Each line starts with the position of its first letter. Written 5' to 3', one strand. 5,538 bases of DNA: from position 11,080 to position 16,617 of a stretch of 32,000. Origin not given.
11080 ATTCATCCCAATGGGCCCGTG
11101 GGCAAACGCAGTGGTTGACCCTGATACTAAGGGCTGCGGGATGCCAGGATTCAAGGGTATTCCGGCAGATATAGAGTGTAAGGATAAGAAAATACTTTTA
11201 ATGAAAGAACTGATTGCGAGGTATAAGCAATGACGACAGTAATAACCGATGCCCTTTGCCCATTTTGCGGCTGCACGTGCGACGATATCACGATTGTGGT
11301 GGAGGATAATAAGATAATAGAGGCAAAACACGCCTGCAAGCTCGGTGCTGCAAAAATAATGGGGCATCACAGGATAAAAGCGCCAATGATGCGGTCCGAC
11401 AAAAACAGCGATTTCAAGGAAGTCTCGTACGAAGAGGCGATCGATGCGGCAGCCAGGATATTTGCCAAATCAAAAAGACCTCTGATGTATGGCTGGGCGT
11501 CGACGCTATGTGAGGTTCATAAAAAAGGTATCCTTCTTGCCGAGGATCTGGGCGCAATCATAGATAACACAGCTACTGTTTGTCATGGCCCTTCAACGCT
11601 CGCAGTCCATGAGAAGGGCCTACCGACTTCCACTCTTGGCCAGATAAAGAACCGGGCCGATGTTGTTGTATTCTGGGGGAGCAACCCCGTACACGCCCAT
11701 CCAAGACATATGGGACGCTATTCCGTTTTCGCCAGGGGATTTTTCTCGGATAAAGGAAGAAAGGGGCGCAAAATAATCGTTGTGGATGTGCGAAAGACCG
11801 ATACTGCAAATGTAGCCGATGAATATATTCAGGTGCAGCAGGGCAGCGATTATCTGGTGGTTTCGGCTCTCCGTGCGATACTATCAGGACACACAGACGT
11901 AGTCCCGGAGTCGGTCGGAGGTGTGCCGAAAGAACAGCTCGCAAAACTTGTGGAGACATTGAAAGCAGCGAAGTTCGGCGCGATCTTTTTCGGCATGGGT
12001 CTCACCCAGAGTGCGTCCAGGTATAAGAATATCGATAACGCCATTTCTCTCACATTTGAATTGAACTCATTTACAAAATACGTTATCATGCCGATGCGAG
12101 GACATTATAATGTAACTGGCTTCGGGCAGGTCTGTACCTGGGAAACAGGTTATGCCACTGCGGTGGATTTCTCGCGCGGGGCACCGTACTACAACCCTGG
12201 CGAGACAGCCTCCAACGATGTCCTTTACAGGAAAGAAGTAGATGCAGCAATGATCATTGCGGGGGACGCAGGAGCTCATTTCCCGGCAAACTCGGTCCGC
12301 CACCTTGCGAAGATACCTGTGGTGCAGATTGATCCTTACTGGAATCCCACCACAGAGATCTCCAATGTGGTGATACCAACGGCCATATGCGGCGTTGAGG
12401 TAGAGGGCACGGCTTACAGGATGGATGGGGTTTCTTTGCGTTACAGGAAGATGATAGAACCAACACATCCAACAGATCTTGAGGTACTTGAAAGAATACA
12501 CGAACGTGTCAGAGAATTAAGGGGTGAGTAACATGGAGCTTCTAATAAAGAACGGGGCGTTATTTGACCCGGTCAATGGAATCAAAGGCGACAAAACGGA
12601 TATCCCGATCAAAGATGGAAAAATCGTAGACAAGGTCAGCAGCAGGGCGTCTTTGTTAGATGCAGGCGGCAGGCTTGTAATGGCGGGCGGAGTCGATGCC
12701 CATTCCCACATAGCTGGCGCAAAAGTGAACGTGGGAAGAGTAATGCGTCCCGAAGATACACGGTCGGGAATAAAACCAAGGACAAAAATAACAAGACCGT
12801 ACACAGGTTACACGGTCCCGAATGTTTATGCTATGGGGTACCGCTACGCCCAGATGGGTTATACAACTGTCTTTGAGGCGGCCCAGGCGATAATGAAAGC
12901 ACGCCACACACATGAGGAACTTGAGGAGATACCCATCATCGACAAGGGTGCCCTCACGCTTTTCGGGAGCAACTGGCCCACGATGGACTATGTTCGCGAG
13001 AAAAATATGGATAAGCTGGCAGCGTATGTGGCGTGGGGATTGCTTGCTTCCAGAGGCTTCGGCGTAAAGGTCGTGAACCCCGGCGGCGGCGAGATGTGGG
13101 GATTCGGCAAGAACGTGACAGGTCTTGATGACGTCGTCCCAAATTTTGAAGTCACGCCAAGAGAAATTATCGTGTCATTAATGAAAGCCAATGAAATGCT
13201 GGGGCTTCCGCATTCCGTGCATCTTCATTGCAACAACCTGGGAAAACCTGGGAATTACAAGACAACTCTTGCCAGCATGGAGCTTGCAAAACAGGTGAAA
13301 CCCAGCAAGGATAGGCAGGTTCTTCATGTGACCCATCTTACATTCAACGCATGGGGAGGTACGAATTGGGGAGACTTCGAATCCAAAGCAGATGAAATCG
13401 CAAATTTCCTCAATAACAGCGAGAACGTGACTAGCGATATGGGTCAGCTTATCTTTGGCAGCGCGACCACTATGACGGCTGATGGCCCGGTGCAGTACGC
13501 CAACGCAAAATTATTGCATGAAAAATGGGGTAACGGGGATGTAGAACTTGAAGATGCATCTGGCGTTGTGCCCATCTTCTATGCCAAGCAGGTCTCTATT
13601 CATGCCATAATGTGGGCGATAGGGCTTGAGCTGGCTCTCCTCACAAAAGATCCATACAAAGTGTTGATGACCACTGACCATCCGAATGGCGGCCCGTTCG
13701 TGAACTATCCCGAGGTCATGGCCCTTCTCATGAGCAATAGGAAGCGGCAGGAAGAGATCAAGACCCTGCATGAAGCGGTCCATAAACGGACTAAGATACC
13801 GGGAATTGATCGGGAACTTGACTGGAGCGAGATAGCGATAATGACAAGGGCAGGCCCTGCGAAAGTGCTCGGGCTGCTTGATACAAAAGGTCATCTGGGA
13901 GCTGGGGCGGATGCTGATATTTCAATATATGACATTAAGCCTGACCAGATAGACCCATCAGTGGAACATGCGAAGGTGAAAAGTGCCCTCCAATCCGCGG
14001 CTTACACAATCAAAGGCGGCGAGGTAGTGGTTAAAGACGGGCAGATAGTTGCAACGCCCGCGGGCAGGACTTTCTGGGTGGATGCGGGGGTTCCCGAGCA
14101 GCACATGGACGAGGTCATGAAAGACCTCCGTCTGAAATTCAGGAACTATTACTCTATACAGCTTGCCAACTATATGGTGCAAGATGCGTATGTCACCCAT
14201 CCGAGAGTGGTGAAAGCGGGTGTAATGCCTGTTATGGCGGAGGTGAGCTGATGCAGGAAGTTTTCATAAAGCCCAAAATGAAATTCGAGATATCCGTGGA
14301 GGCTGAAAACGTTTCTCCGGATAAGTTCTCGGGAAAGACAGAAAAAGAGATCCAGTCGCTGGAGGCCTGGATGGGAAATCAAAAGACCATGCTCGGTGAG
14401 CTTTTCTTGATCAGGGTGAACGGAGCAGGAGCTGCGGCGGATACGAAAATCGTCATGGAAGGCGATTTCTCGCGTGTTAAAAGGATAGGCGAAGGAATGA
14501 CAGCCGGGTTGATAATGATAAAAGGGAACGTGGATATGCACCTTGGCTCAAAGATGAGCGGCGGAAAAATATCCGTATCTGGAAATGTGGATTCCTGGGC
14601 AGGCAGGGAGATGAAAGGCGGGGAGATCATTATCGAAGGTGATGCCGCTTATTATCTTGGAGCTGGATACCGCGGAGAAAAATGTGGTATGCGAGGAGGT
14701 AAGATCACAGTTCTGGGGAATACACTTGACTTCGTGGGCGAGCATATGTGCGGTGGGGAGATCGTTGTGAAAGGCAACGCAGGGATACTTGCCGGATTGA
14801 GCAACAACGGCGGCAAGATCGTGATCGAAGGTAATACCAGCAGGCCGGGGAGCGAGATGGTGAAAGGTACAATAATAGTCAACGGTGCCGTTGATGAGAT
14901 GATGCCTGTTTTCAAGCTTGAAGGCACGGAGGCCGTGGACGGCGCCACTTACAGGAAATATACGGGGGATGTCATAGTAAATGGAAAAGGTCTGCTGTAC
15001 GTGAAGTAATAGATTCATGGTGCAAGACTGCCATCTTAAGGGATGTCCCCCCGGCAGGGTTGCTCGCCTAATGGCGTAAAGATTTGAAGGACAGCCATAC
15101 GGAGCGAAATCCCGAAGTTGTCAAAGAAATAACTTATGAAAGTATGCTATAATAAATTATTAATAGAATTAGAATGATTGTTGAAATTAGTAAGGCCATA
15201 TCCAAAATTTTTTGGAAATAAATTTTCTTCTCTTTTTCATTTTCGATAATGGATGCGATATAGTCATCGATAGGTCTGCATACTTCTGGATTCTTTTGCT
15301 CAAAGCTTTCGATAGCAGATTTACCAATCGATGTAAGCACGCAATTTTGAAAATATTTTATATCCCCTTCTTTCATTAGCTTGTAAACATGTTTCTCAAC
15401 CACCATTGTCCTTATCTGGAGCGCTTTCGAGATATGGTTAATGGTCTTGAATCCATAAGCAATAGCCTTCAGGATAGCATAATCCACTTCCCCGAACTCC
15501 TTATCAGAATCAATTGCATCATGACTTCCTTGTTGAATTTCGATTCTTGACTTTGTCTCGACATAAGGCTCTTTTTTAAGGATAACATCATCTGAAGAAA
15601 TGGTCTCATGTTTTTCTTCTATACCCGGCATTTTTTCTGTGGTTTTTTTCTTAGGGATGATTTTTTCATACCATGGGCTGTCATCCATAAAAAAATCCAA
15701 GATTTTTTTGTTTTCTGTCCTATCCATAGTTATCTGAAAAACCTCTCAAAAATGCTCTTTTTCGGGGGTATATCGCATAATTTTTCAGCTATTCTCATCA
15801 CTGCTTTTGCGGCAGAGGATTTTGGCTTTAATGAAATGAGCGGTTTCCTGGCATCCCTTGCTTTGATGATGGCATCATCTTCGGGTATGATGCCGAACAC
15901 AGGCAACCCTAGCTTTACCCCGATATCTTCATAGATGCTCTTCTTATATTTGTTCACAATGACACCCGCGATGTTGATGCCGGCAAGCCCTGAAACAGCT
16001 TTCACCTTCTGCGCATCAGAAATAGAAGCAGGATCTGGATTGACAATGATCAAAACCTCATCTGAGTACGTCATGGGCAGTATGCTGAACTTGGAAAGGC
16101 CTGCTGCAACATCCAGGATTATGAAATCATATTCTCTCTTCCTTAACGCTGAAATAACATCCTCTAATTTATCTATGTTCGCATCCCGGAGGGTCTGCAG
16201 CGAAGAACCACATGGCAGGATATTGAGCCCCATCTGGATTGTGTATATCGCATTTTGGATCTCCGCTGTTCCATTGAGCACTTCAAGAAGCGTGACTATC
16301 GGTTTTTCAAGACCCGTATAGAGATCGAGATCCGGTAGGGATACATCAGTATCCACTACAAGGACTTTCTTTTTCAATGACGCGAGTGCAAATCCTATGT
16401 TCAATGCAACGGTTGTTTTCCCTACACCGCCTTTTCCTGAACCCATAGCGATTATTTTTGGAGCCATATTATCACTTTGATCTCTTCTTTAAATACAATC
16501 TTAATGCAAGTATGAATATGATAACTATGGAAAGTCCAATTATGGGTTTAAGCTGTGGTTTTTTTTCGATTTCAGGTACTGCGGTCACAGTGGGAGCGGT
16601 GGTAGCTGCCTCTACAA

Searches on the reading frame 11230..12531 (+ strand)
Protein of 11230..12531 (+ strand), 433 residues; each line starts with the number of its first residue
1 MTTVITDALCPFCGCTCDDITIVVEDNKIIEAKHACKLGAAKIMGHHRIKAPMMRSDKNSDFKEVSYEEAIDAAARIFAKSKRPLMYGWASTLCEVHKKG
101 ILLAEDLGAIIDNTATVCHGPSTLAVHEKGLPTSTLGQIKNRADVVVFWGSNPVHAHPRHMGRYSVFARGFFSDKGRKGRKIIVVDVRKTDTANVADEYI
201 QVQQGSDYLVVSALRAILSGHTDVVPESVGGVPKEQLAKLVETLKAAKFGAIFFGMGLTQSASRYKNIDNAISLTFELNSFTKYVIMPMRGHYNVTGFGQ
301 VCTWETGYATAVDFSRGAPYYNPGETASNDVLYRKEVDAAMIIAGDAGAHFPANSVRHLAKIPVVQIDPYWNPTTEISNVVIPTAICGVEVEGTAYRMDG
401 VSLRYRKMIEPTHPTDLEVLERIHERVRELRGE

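Call 37: search_protein_families(library=pfam, proteins=[window:11230-12531:+], max_evalue=0.001)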
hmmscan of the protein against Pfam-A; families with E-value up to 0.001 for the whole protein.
window:11230-12531:+ (433 aa): 1 family
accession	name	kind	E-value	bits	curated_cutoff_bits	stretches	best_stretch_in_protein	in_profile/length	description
PF00384.28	Molybdopterin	-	1.7e-15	57.3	24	1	48-411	1-336/353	Molybdopterin oxidoreductase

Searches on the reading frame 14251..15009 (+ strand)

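Call 37: search_protein_families(library=pfam, proteins=[window:14251-15009:+], max_evalue=0.001)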
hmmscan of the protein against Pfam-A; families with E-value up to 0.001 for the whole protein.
window:14251-15009:+ (252 aa): 1 family
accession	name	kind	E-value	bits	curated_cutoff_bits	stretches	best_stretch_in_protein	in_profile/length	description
PF01493.24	GXGXG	-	2.1e-07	31.1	32.5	1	107-215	54-148/190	GXGXG motif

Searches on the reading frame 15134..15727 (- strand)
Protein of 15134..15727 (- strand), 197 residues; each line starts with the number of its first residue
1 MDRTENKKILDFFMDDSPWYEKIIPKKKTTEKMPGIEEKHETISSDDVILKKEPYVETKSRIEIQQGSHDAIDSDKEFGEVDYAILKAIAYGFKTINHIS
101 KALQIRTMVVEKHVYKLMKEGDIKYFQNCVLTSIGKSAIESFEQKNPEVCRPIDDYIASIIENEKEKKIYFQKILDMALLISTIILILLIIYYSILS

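Call 37: search_protein_families(library=pfam, proteins=[window:15134-15727:-], max_evalue=0.001)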
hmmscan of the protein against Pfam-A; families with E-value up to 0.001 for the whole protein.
window:15134-15727:- (197 aa): 0 families

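Call 80: search_protein_families(library=ncbifam, proteins=[window:15134-15727:-], max_evalue=0.1)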
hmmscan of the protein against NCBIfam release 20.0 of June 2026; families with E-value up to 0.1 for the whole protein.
window:15134-15727:- (197 aa): 1 family
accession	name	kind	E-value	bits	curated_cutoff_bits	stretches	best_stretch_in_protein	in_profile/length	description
TIGR01884.1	cas_HTH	subfamily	0.046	13.1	60.2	1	62-124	126-187/202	CRISPR-associated CARF protein Csa3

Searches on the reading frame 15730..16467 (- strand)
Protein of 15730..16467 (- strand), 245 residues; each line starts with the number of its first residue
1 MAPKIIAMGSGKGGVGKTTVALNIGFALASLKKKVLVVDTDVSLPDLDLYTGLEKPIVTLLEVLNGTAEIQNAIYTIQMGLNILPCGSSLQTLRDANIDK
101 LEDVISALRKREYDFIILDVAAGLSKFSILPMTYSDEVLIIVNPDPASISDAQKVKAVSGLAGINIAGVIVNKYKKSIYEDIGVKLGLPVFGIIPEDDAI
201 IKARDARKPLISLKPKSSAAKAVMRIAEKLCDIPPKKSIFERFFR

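Call 37: search_protein_families(library=pfam, proteins=[window:15730-16467:-], max_evalue=0.001)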
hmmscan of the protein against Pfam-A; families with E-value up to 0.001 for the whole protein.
window:15730-16467:- (245 aa): 8 families
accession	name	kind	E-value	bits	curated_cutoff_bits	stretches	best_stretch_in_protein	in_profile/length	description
PF13614.12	AAA_31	-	6.4e-22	78.8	27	1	4-150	2-155/177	AAA domain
PF01656.29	CbiA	-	2.4e-21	76.4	25.4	1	6-208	1-123/125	CobQ/CobB/MinD/ParA nucleotide binding domain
PF10609.15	ParA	-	1.7e-20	74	27.1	1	4-230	4-245/246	NUBPL iron-transfer P-loop NTPase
PF00142.24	Fer4_NifH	-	6.3e-13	49.3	25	1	10-233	6-247/271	4Fe-4S iron sulfur cluster binding proteins, NifH/frxC family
PF06564.18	CBP_BcsQ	-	3.3e-12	46.9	21.3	1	5-228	3-231/234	Cellulose biosynthesis protein BcsQ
PF02374.21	ArsA_ATPase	-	6.5e-10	39.2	24.3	1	6-41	4-38/305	Anion-transporting ATPase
PF09140.17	MipZ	-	2.8e-06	27.3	20.7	1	5-141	2-128/262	ATPase MipZ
PF13500.12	AAA_26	-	0.00099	19.5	27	0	137-202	130-196/198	AAA domain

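Call 80: search_protein_families(library=ncbifam, proteins=[window:15730-16467:-], max_evalue=0.1)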
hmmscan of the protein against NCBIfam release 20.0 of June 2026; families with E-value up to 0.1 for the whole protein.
window:15730-16467:- (245 aa): 40 families (the best 25 are shown)
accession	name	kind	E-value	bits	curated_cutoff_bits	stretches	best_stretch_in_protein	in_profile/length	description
TIGR01969.1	minD_arch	subfamily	1.1e-64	218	201.75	1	5-237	2-237/251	cell division ATPase MinD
TIGR01968.1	minD_bact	equivalog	1.9e-41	142.2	212.9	1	4-230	2-236/261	septum site-determining protein MinD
NF008079.0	PRK10818.1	equivalog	1.6e-26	93.3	508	2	4-157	3-158/270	septum site-determining protein MinD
TIGR03371.1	cellulose_yhjQ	equivalog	3.7e-18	65.9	157.85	1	4-228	2-239/246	cellulose biosynthesis protein BcsQ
NF041136.1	MrpORP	equivalog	2.7e-16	59.8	450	1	6-232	8-250/365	iron-sulfur cluster carrier protein MrpORP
NF041546.1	ParA_partition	equivalog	8e-15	54.9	180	2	5-41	1-37/203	ParA family partition ATPase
NF047398.1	AAA_KGGVGR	domain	2.1e-14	54.3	90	1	3-154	2-184/190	KGGVGR-motif variant AAA ATPase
TIGR01007.1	eps_fam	subfamily_domain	2.2e-14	53.5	108.05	1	4-177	18-193/204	polysaccharide biosynthesis tyrosine autokinase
TIGR03018.1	pepcterm_TyrKin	hypoth_equivalog_domain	1.1e-12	47.7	230.65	1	5-172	37-207/207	XrtA-associated tyrosine autokinase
TIGR01281.1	DPOR_bchL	equivalog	3.5e-12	46.3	345.15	1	10-231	6-240/268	ferredoxin:protochlorophyllide reductase (ATP-dependent) iron-sulfur ATP-binding protein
NF033200.1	F430_CfbC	exception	4e-12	46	402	1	10-231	6-239/260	Ni-sirohydrochlorin a,c-diamide reductive cyclase ATP-dependent reductase subunit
TIGR01287.1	nifH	equivalog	1.2e-11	44.4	394.35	2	10-71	6-67/275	nitrogenase iron protein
NF009701.0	PRK13230.1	subfamily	1.7e-10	40.4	350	2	10-66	7-62/291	nitrogenase reductase-like protein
NF009702.0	PRK13231.1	equivalog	5.9e-09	35.5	427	1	10-231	8-239/264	nitrogenase reductase-like protein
TIGR03815.1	CpaE_hom_Actino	equivalog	8.1e-09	35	154.45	1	5-206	113-317/340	septum site-determining protein Ssd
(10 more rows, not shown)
